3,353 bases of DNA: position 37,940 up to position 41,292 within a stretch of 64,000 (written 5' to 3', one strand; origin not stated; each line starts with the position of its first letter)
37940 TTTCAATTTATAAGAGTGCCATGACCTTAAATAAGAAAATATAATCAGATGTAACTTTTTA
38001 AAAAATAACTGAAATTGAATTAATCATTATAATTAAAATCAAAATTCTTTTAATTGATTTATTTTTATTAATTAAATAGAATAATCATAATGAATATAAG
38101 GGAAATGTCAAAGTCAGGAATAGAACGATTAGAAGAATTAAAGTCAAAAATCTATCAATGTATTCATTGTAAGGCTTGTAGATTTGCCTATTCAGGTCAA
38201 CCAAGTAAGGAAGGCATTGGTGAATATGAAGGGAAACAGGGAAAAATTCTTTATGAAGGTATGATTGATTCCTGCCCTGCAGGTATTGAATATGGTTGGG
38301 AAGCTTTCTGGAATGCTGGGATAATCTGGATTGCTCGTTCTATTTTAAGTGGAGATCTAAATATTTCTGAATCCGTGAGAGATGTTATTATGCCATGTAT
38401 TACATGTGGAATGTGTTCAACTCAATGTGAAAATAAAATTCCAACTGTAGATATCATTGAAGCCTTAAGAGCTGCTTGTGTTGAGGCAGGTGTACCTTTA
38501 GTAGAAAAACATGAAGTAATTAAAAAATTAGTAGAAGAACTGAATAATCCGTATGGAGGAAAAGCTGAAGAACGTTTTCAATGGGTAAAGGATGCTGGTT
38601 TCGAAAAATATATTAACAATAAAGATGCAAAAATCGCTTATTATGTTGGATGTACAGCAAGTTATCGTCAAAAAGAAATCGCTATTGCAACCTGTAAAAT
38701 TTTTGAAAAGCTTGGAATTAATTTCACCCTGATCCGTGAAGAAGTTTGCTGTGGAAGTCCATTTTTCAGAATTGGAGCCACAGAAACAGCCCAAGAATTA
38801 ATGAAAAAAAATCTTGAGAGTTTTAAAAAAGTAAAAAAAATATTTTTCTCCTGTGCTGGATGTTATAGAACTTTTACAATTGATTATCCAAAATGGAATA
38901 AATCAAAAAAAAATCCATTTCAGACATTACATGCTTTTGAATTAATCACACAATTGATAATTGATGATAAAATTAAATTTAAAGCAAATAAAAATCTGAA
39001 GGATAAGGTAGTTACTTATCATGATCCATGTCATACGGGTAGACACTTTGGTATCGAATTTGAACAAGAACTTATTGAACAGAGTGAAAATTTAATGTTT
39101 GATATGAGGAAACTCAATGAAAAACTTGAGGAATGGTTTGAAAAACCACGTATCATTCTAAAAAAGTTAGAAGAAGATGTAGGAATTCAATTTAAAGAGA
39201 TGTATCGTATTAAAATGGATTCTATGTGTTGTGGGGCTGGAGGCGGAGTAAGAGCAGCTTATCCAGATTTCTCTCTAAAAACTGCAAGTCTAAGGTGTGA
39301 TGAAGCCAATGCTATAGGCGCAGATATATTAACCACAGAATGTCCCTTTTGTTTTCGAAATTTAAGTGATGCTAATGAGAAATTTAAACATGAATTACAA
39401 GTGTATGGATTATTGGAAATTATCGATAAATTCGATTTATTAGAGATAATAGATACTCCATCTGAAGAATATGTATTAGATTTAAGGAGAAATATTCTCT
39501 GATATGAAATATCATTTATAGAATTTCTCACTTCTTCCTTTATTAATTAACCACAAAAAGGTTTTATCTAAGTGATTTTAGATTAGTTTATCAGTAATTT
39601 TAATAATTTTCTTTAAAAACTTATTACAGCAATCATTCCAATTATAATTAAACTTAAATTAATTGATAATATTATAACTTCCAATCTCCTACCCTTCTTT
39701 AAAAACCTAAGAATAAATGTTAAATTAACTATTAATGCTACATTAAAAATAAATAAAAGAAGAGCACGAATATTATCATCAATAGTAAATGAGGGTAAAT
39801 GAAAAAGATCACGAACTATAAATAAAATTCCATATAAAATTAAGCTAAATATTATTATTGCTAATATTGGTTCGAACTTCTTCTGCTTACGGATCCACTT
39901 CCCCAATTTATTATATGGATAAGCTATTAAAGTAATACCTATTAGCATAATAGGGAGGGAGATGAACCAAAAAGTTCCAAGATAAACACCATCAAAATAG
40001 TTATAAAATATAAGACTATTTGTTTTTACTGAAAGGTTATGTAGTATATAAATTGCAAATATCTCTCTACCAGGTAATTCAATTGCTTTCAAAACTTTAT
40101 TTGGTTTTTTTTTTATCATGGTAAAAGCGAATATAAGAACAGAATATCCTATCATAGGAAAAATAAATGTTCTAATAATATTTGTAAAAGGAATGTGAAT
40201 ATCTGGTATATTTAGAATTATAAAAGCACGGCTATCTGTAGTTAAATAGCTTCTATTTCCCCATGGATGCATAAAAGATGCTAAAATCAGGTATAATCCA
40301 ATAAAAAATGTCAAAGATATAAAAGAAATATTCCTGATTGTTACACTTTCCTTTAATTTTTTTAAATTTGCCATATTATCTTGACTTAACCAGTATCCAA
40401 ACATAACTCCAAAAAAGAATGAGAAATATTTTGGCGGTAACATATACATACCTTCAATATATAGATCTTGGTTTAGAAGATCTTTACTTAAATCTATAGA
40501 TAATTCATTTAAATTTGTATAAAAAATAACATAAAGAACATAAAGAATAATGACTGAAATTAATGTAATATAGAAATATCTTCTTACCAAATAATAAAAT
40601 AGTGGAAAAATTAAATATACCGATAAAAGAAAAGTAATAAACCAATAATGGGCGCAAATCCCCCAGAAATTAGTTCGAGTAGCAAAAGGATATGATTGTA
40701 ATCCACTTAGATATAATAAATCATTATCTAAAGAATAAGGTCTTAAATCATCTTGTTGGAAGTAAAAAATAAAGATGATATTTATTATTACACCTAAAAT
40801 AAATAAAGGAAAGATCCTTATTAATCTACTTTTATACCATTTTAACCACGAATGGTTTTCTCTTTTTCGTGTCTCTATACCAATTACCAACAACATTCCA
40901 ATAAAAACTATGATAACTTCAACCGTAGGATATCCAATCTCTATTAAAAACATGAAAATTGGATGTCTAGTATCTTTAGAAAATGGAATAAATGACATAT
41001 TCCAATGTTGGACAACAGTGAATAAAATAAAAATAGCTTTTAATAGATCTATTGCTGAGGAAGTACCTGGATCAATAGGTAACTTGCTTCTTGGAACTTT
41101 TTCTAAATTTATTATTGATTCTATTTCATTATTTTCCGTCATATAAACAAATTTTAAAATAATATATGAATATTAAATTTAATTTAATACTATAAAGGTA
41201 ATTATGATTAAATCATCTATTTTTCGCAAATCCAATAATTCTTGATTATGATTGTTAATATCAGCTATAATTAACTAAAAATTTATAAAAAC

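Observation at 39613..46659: Acylation + sulfation gene island: AT3 acyltransferase, membrane-HHxxxDG acyltransferase, PAPS-type sulfotransferase, ASST-like propeller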

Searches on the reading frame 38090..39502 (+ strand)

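Call 8: search_protein_families(library=pfam, proteins=[window:38090-39502:+], max_evalue=0.001)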
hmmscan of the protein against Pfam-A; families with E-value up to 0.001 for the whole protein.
window:38090-39502:+ (470 aa): 3 families
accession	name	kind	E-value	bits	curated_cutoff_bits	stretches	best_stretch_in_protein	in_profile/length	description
PF02754.22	CCG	-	1.8e-24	86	20.6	2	182-262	1-84/85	Cysteine-rich domain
PF13183.11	Fer4_8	-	3.9e-05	24.5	27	1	21-117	2-68/68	4Fe-4S dicluster domain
PF13534.11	Fer4_17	-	8.8e-05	23.4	22.2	0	96-117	39-60/61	4Fe-4S dicluster domain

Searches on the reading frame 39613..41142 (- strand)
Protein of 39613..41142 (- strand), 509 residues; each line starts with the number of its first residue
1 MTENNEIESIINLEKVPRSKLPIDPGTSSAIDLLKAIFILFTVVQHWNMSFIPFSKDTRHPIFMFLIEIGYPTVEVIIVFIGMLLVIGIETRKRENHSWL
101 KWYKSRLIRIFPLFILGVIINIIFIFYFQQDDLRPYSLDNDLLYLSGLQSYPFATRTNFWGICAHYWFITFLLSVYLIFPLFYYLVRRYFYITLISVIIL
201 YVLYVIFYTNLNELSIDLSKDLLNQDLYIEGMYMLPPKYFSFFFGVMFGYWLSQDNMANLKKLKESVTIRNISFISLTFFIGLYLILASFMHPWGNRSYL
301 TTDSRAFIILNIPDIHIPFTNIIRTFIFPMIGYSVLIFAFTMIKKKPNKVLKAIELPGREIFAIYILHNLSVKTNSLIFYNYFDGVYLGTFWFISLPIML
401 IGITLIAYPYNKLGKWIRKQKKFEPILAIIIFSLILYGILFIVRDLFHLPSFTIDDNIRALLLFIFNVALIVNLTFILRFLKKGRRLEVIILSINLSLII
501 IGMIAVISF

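Call 3: search_protein_families(library=pfam, proteins=[window:39613-41142:-], max_evalue=0.1)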
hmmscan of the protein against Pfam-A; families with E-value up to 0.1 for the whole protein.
window:39613-41142:- (509 aa): 1 family
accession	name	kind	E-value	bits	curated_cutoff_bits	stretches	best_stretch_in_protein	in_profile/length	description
PF01757.29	Acyl_transf_3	-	2.7e-20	73.1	31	1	30-408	3-322/326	Acyltransferase domain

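Call 4: search_protein_families(library=ncbifam, proteins=[window:39613-41142:-], max_evalue=0.1)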
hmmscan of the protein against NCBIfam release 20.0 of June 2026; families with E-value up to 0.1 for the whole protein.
window:39613-41142:- (509 aa): 1 family
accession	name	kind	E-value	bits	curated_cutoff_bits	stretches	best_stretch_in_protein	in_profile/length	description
NF053812.1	Ssi4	equivalog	0.011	15.7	240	1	414-506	40-128/189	immunity protein Sip4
